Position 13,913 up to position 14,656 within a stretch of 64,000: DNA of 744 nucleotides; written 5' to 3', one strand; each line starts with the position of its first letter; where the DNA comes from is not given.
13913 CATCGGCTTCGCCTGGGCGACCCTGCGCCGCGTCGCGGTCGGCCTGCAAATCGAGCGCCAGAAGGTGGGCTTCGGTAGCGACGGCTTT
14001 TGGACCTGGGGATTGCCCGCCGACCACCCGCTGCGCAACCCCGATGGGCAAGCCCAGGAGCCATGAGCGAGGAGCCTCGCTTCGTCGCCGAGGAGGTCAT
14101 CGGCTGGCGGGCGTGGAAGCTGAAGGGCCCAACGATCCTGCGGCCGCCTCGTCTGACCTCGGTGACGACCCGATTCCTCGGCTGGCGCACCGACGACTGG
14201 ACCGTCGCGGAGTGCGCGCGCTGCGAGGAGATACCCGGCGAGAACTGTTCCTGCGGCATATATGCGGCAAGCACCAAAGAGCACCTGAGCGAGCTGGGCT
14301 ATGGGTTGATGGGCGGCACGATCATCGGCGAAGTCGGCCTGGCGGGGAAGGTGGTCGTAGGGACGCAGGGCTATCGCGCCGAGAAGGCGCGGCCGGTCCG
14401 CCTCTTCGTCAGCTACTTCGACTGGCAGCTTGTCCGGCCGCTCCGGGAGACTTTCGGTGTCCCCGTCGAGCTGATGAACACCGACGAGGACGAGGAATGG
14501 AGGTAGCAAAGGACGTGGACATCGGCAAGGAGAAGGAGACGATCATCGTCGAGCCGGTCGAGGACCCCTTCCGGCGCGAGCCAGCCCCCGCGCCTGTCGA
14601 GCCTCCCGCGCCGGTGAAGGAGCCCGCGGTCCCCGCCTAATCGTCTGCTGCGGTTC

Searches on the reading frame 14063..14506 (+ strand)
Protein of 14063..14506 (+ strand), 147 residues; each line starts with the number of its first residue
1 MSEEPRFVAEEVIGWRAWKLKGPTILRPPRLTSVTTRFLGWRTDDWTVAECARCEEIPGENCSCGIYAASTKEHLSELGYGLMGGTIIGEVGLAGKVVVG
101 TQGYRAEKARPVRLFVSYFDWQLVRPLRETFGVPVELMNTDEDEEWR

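Call 6: search_protein_families(library=pfam, proteins=[window:14063-14506:+], max_evalue=1)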
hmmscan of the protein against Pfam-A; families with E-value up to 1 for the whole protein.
window:14063-14506:+ (147 aa): 0 families

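Call 7: search_protein_families(library=phrogs, proteins=[window:14063-14506:+], max_evalue=0.1)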
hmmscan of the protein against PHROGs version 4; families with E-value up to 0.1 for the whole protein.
window:14063-14506:+ (147 aa): 1 family
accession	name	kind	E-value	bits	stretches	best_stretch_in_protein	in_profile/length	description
phrog_25163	-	DNA, RNA and nucleotide metabolism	0.098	13.2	0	40-54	14-28/39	DNA binding protein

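Call 8: search_protein_families(library=ncbifam, proteins=[window:14063-14506:+], max_evalue=1)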
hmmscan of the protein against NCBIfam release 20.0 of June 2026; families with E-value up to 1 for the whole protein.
window:14063-14506:+ (147 aa): 0 families

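Call 24: predict_structure(alignment_id=A2)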
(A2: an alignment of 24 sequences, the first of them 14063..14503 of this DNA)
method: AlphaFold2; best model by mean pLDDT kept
length: 147 residues; sequences in the alignment: 24
mean_pLDDT: 89.8   pTM: 0.84
mean pLDDT of the five models: 89.8, 89.2, 88.8, 87.7, 87.1
residues with pLDDT >= 90: 111; 70-90: 25; 50-70: 8; < 50: 3
segments of 3 or more residues with pLDDT < 50: none
pLDDT, mean of each block of 10 residues (from residue 1): 69 96 88 86 93 93 95 95 91 96 96 95 96 92 53
secondary structure, 60 per line:
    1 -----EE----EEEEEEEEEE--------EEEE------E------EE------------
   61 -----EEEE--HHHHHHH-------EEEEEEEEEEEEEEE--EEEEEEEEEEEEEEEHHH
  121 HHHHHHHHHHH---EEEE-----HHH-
elements in order: E12-21 E30-33 E66-69 H72-78 E86-100 E103-117 H118-131 E135-138

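Call 25: search_protein_representatives(alignment_id=A2)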
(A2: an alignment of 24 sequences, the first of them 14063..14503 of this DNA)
Query: 24 sequences, 164 profile positions. Proteins with E-value up to 0.001 (for the whole library): 15655; up to 1e-10: 7718; up to 1e-30: 141. The best 150 are listed.
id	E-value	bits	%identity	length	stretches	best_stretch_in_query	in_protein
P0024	2.2e-55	202.6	-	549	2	5-145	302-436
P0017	8.7e-55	200.6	-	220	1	5-158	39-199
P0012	1.4e-54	200.0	-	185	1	4-153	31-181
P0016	5.5e-54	198.0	-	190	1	4-155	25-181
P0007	1.0e-53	197.2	-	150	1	4-151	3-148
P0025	1.1e-51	190.6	-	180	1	9-156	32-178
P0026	7.1e-51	187.9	-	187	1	9-152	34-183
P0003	8.9e-50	184.4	-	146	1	7-151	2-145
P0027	9.2e-50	184.3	-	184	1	8-155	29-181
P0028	9.5e-50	184.3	-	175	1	8-149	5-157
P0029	2.3e-49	183.0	-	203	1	10-158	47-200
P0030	6.0e-49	181.7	-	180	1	9-151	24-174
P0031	9.7e-49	181.0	-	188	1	6-151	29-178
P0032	1.4e-47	177.2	-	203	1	7-149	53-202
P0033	6.1e-47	175.1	-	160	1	10-152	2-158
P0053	1.4e-41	157.7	-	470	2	7-145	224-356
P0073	1.7e-38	147.7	-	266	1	5-159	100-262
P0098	2.0e-36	140.9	-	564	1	8-150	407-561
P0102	3.3e-36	140.2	-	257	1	6-151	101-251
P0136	1.5e-32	128.3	-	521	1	6-119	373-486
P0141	3.3e-32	127.2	-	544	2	57-151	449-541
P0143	6.1e-32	126.3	-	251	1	7-144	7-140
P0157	7.4e-31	122.8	-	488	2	5-146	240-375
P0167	8.1e-30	119.4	-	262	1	4-145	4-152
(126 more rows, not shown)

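Call 27: search_protein_families(library=pfam, proteins=[P0024, P0053, P0098, P0136, P0141, P0157, P0073, P0102, P0143, P0167], max_evalue=0.01)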
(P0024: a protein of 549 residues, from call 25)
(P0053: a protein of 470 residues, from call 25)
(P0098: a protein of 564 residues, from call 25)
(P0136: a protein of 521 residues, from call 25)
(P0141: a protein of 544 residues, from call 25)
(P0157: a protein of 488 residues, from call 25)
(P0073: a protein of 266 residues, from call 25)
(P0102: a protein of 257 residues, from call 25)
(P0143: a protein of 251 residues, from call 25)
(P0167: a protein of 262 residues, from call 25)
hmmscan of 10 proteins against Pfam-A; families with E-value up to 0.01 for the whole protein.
P0024 (549 aa): 0 families

P0053 (470 aa): 0 families

P0098 (564 aa): 3 families
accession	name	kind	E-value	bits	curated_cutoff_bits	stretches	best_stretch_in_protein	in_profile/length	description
PF13481.12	AAA_25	-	9.8e-22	78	27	1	13-158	18-192/195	AAA domain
PF06745.19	ATPase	-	0.003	17.4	26.6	0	22-71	13-63/231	KaiC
PF03599.22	CdhD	-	0.0041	16.4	24.8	1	49-132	113-192/387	CO dehydrogenase/acetyl-CoA synthase delta subunit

P0136 (521 aa): 3 families
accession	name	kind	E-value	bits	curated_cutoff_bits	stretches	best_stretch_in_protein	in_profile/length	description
PF13481.12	AAA_25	-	1.7e-16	60.9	27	1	2-129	35-193/195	AAA domain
PF06745.19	ATPase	-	0.0014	18.4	26.6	0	3-37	22-59/231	KaiC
PF03796.21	DnaB_C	-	0.0057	16.5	27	1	2-86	21-107/255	DnaB-like helicase C terminal domain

P0141 (544 aa): 0 families

P0157 (488 aa): 0 families

P0073 (266 aa): 2 families
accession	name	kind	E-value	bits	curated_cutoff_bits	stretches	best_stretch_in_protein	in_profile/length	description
PF12674.12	Zn_ribbon_2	-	0.0091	17.1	22.5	0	32-80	2-53/81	Putative zinc ribbon domain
PF17302.8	DUF5351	-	0.0095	16.6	27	1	58-84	1-26/29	Family of unknown function (DUF5351)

P0102 (257 aa): 1 family
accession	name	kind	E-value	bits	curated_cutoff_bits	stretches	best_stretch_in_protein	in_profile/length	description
PF01780.25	Ribosomal_L37ae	-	0.0077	16.7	21.9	0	55-85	28-58/85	Ribosomal L37ae protein family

P0143 (251 aa): 0 families

P0167 (262 aa): 0 families

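Call 28: fold_search(model_id=the predicted structure, library=pdb)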
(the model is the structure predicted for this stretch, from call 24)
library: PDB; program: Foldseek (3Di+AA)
matches with E <= 10: 65; with E <= 0.001: 0
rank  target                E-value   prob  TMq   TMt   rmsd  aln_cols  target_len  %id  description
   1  2bh2_B                1.1e+00  0.09  0.24  0.11  11.6       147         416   12  Crystal Structure of E. coli 5-methyluridine methyltransferase RumA in complex with ribosomal RNA substrate and S-aden (released 2005-03-30)
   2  6w1s_M                1.1e+00  0.02  0.15  0.13  13.5       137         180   14  Atomic model of the mammalian Mediator complex (released 2021-03-10)
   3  3huf_B                1.5e+00  0.06  0.15  0.08  10.5        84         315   14  Structure of the S. pombe Nbs1-Ctp1 complex (released 2009-10-13)
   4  3huf_C                1.8e+00  0.05  0.16  0.08  10.4        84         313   14  Structure of the S. pombe Nbs1-Ctp1 complex (released 2009-10-13)
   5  9nav_G                2.5e+00  0.01  0.15  0.10  14.0       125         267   11  CryoEM structure of human astrovirus 1 spike in complex with human neonatal Fc receptor (released 2026-02-18)
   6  5hy6                  3.6e+00  0.04  0.20  0.20  11.8        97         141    9  Spodoptera frugiperda eukaryotic translation initiation factor EIF5A (released 2016-02-10)
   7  2lxx_MODEL_1_A        3.8e+00  0.08  0.34  0.33   9.3       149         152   10  Solution structure of cofilin like UNC-60B protein from Caenorhabditis elegans (released 2013-10-09)
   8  7xsx_k                3.8e+00  0.04  0.14  0.05   9.8        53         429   17  RNA polymerase II elongation complex transcribing a nucleosome (EC49) (released 2022-09-07)
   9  5ce6                  4.0e+00  0.08  0.15  0.06   3.1        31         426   22  N-terminal domain of FACT complex subunit SPT16 from Cicer arietinum (chickpea) (released 2016-04-13)
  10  3i0m                  4.2e+00  0.01  0.15  0.08  13.3       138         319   14  Structure of the S. pombe Nbs1 FHA/BRCT-repeat domain (released 2009-10-13)
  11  3f5r                  4.5e+00  0.03  0.15  0.18   9.7        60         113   17  The crystal structure of a subunit of the heterodimeric FACT complex (Spt16p-Pob3p). (released 2008-11-18)
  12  5t8t_A                4.7e+00  0.01  0.16  0.09  15.6       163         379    9  Crystal Structure of a S-adenosylmethionine Synthase from Neisseria gonorrhoeae with bound AMP and Magnesium (released 2016-09-28)
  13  7vvb_A                5.0e+00  0.11  0.18  0.16   3.1        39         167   15  Crystal Structure of KRas4A(GMPPNP-bound) in complex with the Ras-binding domain(RBD) of SIN1 (released 2022-05-18)
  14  1hh2                  5.0e+00  0.01  0.16  0.10  13.1       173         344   12  Crystal structure of NusA from Thermotoga maritima (released 2001-10-19)
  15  5h6n_D                5.3e+00  0.01  0.12  0.08  10.3        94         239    7  DNA targeting ADP-ribosyltransferase Pierisin-1, autoinhibitory form (released 2017-08-09)
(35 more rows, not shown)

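Call 32: search_dna_similar(query=window:14063-14503:+, collection=phages, mode=protein, max_evalue=0.001, max_rows=40)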
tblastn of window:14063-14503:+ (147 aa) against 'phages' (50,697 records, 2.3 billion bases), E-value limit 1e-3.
Records with a match: 4; places in all: 4; records where one place covers at least 80% of the query: 2.
Best place of each record, by identity: <60% 4.
By first word of the organism name: Streptomyces 4.
By host as written in the record: Streptomyces sp. 5a 2; Streptomyces lividans JI 1326 2.
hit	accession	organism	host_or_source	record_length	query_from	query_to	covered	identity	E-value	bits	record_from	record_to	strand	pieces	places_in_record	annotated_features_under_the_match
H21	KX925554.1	Streptomyces phage BRock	Streptomyces sp. 5a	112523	7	124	80%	26.4%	1e-4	47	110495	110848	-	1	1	hypothetical protein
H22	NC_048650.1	Streptomyces phage BRock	Streptomyces sp. 5a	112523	7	124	80%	26.4%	1e-4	47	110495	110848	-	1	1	hypothetical protein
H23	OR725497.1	Streptomyces phage LuckySocke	Streptomyces lividans JI 1326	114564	58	114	39%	38.6%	8e-4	44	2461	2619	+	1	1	6: hypothetical protein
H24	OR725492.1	Streptomyces phage Alone3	Streptomyces lividans JI 1326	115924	58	114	39%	38.6%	8e-4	44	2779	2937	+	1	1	7: hypothetical protein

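Call 35: search_solved_structures(query=A2, max_evalue=10, show_alignments=2)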
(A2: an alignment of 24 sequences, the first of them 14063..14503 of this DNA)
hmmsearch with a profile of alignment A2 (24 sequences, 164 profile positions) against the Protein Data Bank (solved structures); distinct sequences matched with E-value up to 10: 2.
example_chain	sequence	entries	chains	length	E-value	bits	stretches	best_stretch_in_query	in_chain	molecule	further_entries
8crx_z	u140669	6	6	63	0.42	13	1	31-79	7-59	50S ribosomal protein L32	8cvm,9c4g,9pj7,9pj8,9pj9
4rw0_A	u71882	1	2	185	0.45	12.9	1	72-113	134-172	Lipolytic protein G-D-S-L family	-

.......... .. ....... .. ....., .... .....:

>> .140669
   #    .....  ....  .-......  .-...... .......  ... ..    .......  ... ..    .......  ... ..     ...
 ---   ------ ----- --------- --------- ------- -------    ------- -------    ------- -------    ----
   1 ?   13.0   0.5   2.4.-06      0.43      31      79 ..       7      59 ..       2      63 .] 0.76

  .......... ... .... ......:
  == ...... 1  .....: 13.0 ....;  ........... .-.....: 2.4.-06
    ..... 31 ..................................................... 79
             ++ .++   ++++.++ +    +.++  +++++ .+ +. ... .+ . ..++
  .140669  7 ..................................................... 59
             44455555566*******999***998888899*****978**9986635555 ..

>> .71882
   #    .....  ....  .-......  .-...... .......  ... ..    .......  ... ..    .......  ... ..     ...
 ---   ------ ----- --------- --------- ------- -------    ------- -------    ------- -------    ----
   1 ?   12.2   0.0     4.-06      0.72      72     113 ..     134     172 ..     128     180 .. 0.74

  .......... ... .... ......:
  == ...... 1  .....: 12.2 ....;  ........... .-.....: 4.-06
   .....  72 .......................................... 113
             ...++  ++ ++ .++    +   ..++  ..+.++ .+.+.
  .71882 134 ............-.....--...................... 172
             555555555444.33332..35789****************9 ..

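Call 38: search_protein_families(library=pfam, alignment_id=A3, max_evalue=10)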
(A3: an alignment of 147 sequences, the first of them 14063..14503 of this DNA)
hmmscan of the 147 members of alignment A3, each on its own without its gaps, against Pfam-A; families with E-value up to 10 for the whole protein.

A. member 1, window:14063-14503:+ (147 aa): 0 families

B. families by the number of members that match (of 147 scanned): 113 families (the first 25 are shown)
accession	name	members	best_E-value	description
PF08271.17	Zn_Ribbon_TF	15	0.015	TFIIB zinc-binding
PF13248.11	Zn_ribbon_3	11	0.00022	zinc-ribbon domain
PF12760.12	Zn_ribbon_IS1595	10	0.0014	Transposase zinc-ribbon domain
PF09723.15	Zn_ribbon_8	10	0.14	Zinc ribbon domain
PF12773.13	DZR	7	0.0061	Double zinc ribbon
PF24460.1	DUF7575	6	0.0013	Domain of unknown function (DUF7575)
PF24463.1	DUF7577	4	0.00033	Domain of unknown function (DUF7577)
PF13240.11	Zn_Ribbon_1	4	0.0056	zinc-ribbon domain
PF01396.24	Zn_ribbon_Top1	4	0.018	Topoisomerase DNA binding C4 zinc finger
PF10571.15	UPF0547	4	0.02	Uncharacterised protein family UPF0547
PF18439.7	zf_UBZ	4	0.088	Ubiquitin-Binding Zinc Finger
PF01780.25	Ribosomal_L37ae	3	0.004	Ribosomal L37ae protein family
PF07754.17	HVO_2753_ZBP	3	0.006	Small zinc finger protein HVO_2753-like, Zn-binding pocket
PF02150.21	Zn_ribbon_RPB9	3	0.0076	RNA polymerases M/15 Kd subunit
PF08274.17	Zn_Ribbon_YjdM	3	0.01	PhnA Zinc-Ribbon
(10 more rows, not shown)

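Call 39: search_protein_families(library=padloc, proteins=[window:14063-14506:+], max_evalue=0.1)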
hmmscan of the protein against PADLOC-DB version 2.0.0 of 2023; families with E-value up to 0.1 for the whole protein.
window:14063-14506:+ (147 aa): 0 families

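Call 43: find_related_loci(query=A4, collection=genome_contigs, flank=5000)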
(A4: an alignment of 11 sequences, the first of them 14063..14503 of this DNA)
Query A4 (147 aa) in genome_contigs; peptide patterns used: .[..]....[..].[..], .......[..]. (x = any residue, [..] = any of these).
287 stretches matched a pattern; 1 encode a relative of the query (tblastn E <= 1e-3); 1 distinct loci.
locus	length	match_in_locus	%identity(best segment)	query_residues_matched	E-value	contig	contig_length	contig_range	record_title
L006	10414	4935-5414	34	7-131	3e-19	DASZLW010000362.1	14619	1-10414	MAG TPA_asm: Gaiellaceae bacterium isolate SMAG_U5875 k141_3495110, whole genome shotgun sequence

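Call 44: find_related_loci(query=A4, collection=viral_contigs, flank=6000)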
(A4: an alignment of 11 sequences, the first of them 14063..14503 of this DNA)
Query A4 (147 aa) in viral_contigs; peptide patterns used: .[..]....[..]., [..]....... (x = any residue, [..] = any of these).
144 stretches matched a pattern; 8 encode a relative of the query (tblastn E <= 1e-3); 8 distinct loci.
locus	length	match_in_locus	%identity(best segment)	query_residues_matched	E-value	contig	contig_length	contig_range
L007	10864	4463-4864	50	10-139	2e-36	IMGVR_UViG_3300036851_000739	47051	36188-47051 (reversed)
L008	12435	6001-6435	48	11-140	8e-34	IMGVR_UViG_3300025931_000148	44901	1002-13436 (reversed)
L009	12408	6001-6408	49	8-140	6e-32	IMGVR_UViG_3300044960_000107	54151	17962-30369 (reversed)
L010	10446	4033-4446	45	8-134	1e-31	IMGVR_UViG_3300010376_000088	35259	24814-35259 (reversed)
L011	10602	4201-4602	42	11-135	3e-26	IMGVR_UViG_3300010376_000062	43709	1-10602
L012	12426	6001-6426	42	7-140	1e-21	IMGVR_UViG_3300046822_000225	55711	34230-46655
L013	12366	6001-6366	32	12-136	7e-7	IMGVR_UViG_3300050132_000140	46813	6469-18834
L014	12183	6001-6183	39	85-141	1e-6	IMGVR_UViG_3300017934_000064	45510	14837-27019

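Call 46: get_annotated_region(hit=H22, flank=4000)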
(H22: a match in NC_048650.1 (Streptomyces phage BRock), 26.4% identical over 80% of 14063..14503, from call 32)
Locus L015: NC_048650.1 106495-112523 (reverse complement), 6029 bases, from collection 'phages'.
description: Streptomyces phage BRock, complete genome.
organism: Streptomyces phage BRock (NCBI taxid 1913591)
taxonomy: Viruses; Duplodnaviria; Heunggongvirae; Uroviricota; Caudoviricetes; Borockvirus; Borockvirus brock
host: Streptomyces sp. 5a; source: -; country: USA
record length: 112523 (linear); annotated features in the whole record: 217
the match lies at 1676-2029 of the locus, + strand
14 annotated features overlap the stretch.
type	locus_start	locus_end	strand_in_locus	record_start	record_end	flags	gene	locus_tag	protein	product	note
CDS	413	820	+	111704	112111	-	-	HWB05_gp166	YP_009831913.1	HNH endonuclease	gp218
CDS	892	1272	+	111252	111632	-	-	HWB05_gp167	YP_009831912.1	hypothetical protein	gp217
CDS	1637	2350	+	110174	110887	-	-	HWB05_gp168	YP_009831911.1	hypothetical protein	gp216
CDS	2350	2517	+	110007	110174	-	-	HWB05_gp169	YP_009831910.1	hypothetical protein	gp215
CDS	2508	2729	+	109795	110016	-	-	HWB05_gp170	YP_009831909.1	hypothetical protein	gp214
CDS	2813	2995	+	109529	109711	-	-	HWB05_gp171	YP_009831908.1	hypothetical protein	gp213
CDS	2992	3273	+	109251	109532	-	-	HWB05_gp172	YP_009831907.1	hypothetical protein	gp212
CDS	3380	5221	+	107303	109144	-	-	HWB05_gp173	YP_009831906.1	minor tail protein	gp211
tRNA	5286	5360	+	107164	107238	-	-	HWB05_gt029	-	tRNA-Pro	gp210; tRNA-Pro (anticodon tgg)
tRNA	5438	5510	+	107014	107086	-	-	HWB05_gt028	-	tRNA-Phe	gp209; tRNA-Phe (anticodon gaa)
tRNA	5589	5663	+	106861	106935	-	-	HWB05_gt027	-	tRNA-Met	gp208; tRNA-Met (anticodon cat)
tRNA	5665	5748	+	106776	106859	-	-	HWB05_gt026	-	tRNA-Met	gp207; tRNA-Met (anticodon cat)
CDS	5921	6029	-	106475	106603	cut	-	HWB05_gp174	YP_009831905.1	hypothetical protein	gp205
tRNA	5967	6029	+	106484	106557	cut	-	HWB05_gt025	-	tRNA-Gly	gp206; tRNA-Gly (anticodon tcc)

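Call 48: find_encoding_contigs(protein=P0098, flank=8000, max_places=2)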
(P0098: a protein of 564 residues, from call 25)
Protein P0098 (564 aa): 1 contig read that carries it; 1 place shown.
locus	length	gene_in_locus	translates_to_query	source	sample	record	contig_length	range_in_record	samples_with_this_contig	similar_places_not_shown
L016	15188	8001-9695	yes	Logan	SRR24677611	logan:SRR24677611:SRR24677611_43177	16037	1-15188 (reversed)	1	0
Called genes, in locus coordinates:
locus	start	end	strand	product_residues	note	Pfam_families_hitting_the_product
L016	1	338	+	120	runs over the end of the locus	PF08774:VRR_NUC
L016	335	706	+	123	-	-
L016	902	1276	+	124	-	PF01844:HNH (weak)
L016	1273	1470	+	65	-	-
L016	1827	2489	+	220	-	-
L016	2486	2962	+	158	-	-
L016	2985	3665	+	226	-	-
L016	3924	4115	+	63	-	-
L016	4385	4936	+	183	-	-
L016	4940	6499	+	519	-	-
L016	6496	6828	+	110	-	-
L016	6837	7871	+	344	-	PF13692:Glyco_trans_1_4 (weak), PF13524:Glyco_trans_1_2 (weak)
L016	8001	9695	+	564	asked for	PF13481:AAA_25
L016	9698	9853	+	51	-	-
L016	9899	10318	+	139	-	-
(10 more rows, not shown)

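Call 49: find_encoding_contigs(protein=P0143, flank=8000, max_places=2)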
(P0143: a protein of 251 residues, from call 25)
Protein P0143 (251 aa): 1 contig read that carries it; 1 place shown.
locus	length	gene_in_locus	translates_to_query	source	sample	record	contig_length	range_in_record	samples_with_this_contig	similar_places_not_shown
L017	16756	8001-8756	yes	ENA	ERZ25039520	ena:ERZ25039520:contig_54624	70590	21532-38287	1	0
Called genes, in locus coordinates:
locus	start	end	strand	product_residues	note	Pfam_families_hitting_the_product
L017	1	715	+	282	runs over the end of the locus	PF00884:Sulfatase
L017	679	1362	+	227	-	PF00884:Sulfatase, PF16347:SGSH_C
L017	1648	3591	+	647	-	PF13088:BNR_2 (faint)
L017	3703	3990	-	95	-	PF22483:Mu-transpos_C_2 (weak)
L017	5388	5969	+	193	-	-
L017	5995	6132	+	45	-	-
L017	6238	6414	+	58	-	-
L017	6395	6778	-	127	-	PF04237:YjbR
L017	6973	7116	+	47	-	-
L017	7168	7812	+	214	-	-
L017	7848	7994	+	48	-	-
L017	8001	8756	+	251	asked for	-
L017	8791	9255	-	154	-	PF10027:DUF2269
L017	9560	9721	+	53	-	-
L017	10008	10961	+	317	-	PF00930:DPPIV_N (faint), PF26549:Tricorn_N, PF26550:Tricorn_2nd, PF26549:Tricorn_N, PF07676:PD40 (weak)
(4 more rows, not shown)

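Call 99: search_protein_families(library=ncbifam, proteins=[P0141], max_evalue=1)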
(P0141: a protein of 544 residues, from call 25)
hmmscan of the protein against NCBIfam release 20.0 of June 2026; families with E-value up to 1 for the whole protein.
P0141 (544 aa): 1 family
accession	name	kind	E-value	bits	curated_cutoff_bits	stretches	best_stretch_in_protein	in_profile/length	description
NF008631.0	PRK11619.1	equivalog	0.17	10.2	536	1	163-226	106-168/644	murein transglycosylase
